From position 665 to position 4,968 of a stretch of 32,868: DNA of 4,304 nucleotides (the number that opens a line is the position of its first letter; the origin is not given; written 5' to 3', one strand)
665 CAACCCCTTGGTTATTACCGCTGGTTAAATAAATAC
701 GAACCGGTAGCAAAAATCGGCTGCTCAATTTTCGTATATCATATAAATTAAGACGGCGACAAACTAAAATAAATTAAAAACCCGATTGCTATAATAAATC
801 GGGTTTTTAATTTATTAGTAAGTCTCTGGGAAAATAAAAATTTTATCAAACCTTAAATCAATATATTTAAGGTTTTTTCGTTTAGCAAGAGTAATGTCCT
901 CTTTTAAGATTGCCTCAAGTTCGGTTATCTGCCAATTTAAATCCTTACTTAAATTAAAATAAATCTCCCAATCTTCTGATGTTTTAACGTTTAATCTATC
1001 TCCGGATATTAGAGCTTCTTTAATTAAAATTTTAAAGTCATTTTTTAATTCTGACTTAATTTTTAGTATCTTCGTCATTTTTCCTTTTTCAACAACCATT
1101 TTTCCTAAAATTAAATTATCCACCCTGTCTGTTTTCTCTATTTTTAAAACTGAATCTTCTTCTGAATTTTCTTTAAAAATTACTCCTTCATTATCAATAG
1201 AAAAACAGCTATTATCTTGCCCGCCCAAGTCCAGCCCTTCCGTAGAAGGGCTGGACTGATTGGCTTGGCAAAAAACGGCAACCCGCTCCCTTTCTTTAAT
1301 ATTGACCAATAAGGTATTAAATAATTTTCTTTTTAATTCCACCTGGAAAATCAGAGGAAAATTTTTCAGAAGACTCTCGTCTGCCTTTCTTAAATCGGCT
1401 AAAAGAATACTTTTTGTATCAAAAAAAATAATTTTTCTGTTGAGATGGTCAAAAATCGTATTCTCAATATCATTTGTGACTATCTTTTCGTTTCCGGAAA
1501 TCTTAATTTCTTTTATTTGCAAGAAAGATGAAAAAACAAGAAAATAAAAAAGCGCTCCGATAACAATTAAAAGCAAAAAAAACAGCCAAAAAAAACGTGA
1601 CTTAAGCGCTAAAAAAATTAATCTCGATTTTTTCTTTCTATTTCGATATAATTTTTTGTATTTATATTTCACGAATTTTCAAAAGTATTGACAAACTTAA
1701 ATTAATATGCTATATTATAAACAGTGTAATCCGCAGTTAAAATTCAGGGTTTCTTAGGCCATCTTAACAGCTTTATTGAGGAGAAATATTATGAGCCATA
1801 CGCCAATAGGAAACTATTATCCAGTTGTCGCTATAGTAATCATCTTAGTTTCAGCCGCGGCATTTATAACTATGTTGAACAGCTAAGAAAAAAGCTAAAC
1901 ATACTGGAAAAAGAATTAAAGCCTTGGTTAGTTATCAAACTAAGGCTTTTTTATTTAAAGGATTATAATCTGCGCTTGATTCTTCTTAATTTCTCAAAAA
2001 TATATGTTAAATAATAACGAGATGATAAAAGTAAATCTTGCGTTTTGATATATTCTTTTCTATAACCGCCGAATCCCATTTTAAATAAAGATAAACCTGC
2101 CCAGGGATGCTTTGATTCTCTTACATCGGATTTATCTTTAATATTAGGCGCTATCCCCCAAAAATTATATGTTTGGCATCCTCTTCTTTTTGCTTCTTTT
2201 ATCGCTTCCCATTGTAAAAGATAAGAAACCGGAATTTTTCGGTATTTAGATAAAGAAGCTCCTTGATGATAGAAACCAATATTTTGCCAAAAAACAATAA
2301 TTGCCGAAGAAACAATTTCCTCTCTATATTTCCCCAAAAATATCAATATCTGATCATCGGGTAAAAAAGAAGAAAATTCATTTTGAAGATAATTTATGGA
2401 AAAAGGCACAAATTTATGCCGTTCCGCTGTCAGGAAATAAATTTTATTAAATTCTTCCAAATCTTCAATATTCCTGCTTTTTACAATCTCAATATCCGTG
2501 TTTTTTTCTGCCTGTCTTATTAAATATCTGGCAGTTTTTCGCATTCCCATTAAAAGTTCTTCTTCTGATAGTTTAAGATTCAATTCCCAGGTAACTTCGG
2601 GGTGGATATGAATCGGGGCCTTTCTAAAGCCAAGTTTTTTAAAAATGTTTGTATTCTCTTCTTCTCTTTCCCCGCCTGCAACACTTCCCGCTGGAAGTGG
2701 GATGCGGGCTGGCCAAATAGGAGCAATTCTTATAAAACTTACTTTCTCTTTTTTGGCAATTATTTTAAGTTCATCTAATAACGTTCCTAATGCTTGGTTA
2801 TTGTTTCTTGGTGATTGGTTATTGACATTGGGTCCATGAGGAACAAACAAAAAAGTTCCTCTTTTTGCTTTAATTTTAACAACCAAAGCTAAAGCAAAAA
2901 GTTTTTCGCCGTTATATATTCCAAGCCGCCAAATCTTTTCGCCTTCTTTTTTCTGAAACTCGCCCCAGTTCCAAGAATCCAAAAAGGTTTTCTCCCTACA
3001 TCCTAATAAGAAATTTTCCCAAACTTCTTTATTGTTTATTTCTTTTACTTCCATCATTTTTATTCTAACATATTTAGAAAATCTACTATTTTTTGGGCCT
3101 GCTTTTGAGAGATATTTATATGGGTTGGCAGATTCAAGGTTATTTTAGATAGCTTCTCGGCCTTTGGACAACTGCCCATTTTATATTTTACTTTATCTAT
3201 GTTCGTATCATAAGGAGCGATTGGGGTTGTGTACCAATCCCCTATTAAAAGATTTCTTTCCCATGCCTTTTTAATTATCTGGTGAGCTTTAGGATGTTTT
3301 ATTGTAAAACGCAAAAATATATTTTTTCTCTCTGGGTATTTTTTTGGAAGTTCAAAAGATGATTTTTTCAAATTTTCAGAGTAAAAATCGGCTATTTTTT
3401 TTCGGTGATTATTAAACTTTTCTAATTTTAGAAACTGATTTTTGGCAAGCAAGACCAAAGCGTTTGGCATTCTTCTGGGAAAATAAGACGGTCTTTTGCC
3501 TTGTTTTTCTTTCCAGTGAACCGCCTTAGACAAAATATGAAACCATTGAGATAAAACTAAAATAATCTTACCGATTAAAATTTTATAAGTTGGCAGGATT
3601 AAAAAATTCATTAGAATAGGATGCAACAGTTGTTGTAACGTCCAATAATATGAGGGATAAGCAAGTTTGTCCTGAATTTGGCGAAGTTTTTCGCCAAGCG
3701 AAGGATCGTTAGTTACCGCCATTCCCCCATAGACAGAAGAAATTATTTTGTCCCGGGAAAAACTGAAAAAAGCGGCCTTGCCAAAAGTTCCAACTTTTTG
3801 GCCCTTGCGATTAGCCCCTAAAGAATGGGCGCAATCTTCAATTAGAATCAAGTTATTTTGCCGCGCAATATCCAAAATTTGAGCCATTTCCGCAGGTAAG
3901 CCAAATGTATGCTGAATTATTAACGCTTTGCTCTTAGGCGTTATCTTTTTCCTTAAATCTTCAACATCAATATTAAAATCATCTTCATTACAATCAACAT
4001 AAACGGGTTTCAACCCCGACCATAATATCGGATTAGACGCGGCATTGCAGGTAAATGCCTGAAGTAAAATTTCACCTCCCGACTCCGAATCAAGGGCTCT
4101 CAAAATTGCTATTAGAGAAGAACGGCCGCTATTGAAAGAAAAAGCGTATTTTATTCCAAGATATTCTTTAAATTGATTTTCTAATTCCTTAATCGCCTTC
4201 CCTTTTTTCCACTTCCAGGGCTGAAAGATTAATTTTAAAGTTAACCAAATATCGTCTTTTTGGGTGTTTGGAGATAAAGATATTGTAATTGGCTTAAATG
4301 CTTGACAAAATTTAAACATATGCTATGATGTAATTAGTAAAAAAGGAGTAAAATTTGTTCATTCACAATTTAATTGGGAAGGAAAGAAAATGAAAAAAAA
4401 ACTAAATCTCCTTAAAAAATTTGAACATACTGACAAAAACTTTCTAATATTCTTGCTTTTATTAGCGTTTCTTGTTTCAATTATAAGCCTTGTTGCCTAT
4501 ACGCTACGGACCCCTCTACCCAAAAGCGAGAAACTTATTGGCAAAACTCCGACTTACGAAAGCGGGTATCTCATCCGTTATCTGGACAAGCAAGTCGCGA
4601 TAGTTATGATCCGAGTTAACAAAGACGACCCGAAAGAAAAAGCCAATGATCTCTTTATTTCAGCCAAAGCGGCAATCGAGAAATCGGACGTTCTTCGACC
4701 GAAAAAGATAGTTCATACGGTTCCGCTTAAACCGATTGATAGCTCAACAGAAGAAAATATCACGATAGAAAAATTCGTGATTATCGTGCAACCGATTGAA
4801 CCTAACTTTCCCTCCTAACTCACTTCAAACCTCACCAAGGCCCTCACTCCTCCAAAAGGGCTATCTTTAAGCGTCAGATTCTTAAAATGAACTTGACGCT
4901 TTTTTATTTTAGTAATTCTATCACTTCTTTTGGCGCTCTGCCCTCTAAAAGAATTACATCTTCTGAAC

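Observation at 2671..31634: Family of GC-rich CCCGC..GCGGG mini-palindromes embedded in-frame in housekeeping genes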

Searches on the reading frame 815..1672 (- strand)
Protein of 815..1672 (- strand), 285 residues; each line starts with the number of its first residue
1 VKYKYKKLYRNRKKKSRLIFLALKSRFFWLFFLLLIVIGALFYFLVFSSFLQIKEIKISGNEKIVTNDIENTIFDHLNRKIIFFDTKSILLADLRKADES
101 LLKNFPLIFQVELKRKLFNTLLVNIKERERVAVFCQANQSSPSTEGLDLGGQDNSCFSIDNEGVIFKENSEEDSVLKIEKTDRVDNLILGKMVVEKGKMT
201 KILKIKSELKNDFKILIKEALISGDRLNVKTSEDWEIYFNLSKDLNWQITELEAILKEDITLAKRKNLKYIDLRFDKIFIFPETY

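Call 18: search_protein_families(library=pfam, max_evalue=0.01, proteins=[window:815-1672:-])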
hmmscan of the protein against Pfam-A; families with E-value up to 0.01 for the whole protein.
window:815-1672:- (285 aa): 2 families
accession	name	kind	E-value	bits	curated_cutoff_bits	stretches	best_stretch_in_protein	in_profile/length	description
PF08478.15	POTRA_1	-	6.4e-08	33.2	23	1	52-128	2-69/69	POTRA domain, FtsQ-type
PF03799.20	FtsQ_DivIB_C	-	1.9e-05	25.9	21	1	158-274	11-114/114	Cell division protein FtsQ/DivIB, C-terminal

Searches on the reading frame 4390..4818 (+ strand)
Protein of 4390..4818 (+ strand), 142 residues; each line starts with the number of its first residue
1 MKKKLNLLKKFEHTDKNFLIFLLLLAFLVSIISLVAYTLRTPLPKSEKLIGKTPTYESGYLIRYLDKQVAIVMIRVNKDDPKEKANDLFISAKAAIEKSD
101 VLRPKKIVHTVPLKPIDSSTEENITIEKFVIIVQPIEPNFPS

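Call 18: search_protein_families(library=pfam, max_evalue=0.01, proteins=[window:4390-4818:+])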
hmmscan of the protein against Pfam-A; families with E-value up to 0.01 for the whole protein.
window:4390-4818:+ (142 aa): 0 families

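Call 58: search_protein_families(library=ncbifam, proteins=[window:4390-4818:+], max_evalue=0.01)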
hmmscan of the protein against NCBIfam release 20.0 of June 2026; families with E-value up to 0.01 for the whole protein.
window:4390-4818:+ (142 aa): 0 families
